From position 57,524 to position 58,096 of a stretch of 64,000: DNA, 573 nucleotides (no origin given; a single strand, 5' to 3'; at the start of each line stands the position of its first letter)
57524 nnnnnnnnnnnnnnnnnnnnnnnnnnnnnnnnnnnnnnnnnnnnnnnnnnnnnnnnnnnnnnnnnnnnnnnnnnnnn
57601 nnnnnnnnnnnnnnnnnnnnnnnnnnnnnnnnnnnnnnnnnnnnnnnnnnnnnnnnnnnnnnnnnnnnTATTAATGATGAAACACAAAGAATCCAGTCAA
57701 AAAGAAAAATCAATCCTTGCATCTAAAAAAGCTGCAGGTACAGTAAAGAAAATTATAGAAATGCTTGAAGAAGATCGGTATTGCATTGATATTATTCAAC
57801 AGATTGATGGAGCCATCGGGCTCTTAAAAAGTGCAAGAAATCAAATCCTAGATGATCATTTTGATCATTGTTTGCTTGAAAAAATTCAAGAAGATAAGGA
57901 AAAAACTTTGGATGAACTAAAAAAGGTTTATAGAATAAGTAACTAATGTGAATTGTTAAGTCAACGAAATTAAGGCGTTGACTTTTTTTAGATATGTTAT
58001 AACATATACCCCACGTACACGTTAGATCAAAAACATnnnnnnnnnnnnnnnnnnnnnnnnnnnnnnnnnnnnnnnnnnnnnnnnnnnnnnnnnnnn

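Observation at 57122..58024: Shared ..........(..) near-palindromic motif at two promoters of the copper module (candidate CsoR operator)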

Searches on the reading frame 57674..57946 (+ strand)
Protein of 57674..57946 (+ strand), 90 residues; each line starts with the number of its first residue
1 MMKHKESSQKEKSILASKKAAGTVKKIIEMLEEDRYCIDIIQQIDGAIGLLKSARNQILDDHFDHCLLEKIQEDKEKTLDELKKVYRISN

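Call 6: search_protein_families(library=pfam, proteins=[window:57674-57946:+])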
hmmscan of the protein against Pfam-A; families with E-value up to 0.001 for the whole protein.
window:57674-57946:+ (90 aa): 1 family
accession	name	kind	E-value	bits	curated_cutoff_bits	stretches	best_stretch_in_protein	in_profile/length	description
PF02583.22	Trns_repr_metal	-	5.9e-18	65.5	22.8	1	12-85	4-75/78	Metal-sensitive transcriptional repressor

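Call 8: find_homologous_proteins(query=window:57674-57943:+)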
Query window:57674-57943:+ (90 aa): 2 proteins with E <= 0.001 among 2 candidates.
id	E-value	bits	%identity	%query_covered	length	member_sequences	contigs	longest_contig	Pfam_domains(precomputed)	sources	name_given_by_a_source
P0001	1.7e-48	179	100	99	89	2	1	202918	PF02583.23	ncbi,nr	ncbi:MAG: metal-sensitive transcriptional regulator [Candidatus Dojkabacteria bacterium]|nr:metal-se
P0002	5.8e-11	60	51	68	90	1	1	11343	PF02583.23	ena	-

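Call 10: find_encoding_contigs(protein=P0002, flank=6000)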
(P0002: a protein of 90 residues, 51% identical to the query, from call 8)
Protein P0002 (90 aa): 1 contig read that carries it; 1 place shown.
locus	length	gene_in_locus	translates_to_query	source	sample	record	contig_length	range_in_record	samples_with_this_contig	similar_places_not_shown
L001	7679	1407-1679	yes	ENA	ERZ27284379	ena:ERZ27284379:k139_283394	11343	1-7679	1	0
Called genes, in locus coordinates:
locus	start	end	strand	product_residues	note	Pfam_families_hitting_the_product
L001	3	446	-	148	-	?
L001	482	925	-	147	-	PF01894:YjbQ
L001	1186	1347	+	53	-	PF04945:YHS (weak)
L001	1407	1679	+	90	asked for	PF02583:Trns_repr_metal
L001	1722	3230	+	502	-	PF00403:HMA, PF02683:DsbD_TM, PF13386:DsbD_2, PF13473:Cupredoxin_1 (weak)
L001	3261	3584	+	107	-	PF02635:DsrE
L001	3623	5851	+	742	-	PF00403:HMA, PF00122:E1-E2_ATPase, PF00702:Hydrolase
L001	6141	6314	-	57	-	-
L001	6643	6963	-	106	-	-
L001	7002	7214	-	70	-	-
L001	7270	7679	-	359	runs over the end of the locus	PF10432:bact-PGI_C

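Call 15: find_related_loci(query=A2, collection=genome_contigs, flank=4000)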
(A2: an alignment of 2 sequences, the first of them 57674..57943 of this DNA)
Query A2 (90 aa) in genome_contigs; peptide patterns used: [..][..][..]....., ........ (x = any residue, [..] = any of these).
432 stretches matched a pattern; 164 encode a relative of the query (tblastn E <= 1e-3); the best 80 are kept; 80 distinct loci.
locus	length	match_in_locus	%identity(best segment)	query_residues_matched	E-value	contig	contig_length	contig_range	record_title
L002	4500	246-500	41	10-90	2e-17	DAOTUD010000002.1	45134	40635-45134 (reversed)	MAG TPA_asm: Anaerolineae bacterium isolate F17_43 k129_1905, whole genome shotgun sequence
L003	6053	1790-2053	41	7-90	4e-17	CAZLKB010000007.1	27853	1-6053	MAG TPA_asm: uncultured Gammaproteobacteria bacterium isolate binchicken_co115_145 genome assembly, contig: NODE_2835_le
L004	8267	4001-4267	37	6-90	7e-17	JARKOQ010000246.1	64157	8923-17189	MAG: Aggregatilineales bacterium isolate D137_metabat.41 k141_19524, whole genome shotgun sequence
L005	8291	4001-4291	38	3-90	2e-16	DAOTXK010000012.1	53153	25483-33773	MAG TPA_asm: Anaerolineae bacterium isolate H21_247 k133_15086, whole genome shotgun sequence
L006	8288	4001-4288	41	3-90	5e-16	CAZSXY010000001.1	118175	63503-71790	MAG TPA_asm: uncultured Anaerolineaceae bacterium isolate SRP338002_co1_26 genome assembly, contig: NODE_160_length_1181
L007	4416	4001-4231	43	18-90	6e-16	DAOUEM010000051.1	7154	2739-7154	MAG TPA_asm: Anaerolineae bacterium isolate N6_285 k139_1543777, whole genome shotgun sequence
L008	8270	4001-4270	43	1-90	7e-16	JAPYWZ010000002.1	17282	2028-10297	MAG: Microgenomates group bacterium isolate RSWP21 scaffold_484_c1, whole genome shotgun sequence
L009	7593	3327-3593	38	6-90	6e-16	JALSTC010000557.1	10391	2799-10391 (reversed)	MAG: Ardenticatenia bacterium isolate 356-308_metabat2_scaf2bin.086 356-308_scaffold_4297_c1, whole genome shotgun seque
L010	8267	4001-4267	40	6-90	1e-15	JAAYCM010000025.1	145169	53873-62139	MAG: Chloroflexota bacterium isolate AS06rmzACSIP_45 88534_AS06, whole genome shotgun sequence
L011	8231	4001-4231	43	18-90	1e-15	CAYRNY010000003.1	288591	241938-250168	MAG TPA_asm: uncultured Anaerolineaceae bacterium isolate SRP141376_co2_369 genome assembly, contig: NODE_34_length_2885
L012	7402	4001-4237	46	15-89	8e-16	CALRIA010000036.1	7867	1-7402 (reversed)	MAG: Candidatus Magasanikbacteria bacterium isolate MaH-04nov19-74 genome assembly, contig: MaH-04nov19-C23023, whole ge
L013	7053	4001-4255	42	10-90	1e-15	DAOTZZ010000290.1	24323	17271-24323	MAG TPA_asm: Anaerolineae bacterium isolate H61_594 k121_707486, whole genome shotgun sequence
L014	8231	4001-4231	44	18-90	1e-15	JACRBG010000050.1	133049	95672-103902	MAG: Chloroflexi bacterium isolate NC_groundwater_1614_Pr3_B-0.1um_50_13 SR-2_scaffold_141_3294757, whole genome shotgun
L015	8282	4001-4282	39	1-89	1e-15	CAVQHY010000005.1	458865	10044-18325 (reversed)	MAG: uncultured Actinomycetes bacterium isolate MFD10007.bin.1.237 genome assembly, contig: contig_19495, whole genome s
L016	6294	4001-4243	42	14-90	1e-15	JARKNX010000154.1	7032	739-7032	MAG: Aggregatilineales bacterium isolate D110_maxbin.037 k141_249734, whole genome shotgun sequence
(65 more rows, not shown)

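Call 16: find_related_loci(query=A2, collection=metagenome_contigs, flank=4000)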
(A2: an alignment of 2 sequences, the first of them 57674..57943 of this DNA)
Query A2 (90 aa) in metagenome_contigs; peptide patterns used: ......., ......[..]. (x = any residue, [..] = any of these).
600 stretches matched a pattern (row limit reached: there are more); 88 encode a relative of the query (tblastn E <= 1e-3); the best 80 are kept; 80 distinct loci.
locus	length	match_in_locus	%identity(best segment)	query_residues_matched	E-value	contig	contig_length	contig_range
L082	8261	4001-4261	45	8-90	1e-19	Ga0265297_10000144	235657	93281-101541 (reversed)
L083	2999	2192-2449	43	9-90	1e-18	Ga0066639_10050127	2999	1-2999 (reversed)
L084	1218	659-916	41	9-90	2e-18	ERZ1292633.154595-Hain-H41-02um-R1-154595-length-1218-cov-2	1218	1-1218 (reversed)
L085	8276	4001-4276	40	3-90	2e-18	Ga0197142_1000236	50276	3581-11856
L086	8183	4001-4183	49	7-67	1e-17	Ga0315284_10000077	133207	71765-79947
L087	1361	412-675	40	7-90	9e-18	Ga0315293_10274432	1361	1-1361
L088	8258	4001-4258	41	9-90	1e-17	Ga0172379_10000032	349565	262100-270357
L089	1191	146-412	40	6-90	6e-17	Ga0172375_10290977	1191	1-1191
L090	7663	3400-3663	39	7-90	2e-16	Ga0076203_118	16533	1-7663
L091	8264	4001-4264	39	7-90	2e-16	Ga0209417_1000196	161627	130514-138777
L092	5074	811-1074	44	7-90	2e-16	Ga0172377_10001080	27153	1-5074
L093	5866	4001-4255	39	10-90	2e-16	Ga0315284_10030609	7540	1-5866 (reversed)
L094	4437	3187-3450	39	7-90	3e-16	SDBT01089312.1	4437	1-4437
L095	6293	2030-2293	38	7-90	4e-16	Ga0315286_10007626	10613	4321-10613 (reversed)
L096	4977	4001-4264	39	7-90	4e-16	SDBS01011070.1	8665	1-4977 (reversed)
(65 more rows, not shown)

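Call 41: search_solved_structures(query=window:57674-57943:+, max_evalue=0.001, show_alignments=2)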
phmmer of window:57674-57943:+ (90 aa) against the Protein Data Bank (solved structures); distinct sequences matched with E-value up to 0.001: 8.
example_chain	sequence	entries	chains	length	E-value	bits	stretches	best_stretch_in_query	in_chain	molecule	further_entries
4m1p_A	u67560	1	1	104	7e-10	42.2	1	12-85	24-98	Copper-sensitive operon repressor (CsoR)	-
4adz_A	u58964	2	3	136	7.7e-08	35.8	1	7-70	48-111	CSOR | COPPER SENSITIVE OPERON REPRESSOR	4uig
6ahx_A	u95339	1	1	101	3.3e-07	33.7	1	10-86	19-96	Putative cytosolic protein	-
2hh7_A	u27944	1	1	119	1.1e-06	32.1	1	5-73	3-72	Hypothetical protein CsoR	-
5fmn_A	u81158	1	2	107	1e-05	29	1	11-84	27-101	INRS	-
7mq1_A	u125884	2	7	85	4.4e-05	27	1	11-87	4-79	Copper-sensing transcriptional repressor csoR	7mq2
7mq3_A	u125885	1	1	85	0.00012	25.6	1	11-87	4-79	Copper-sensing transcriptional repressor csoR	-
3aai_A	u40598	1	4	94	0.00014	25.4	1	16-85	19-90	Copper homeostasis operon regulatory protein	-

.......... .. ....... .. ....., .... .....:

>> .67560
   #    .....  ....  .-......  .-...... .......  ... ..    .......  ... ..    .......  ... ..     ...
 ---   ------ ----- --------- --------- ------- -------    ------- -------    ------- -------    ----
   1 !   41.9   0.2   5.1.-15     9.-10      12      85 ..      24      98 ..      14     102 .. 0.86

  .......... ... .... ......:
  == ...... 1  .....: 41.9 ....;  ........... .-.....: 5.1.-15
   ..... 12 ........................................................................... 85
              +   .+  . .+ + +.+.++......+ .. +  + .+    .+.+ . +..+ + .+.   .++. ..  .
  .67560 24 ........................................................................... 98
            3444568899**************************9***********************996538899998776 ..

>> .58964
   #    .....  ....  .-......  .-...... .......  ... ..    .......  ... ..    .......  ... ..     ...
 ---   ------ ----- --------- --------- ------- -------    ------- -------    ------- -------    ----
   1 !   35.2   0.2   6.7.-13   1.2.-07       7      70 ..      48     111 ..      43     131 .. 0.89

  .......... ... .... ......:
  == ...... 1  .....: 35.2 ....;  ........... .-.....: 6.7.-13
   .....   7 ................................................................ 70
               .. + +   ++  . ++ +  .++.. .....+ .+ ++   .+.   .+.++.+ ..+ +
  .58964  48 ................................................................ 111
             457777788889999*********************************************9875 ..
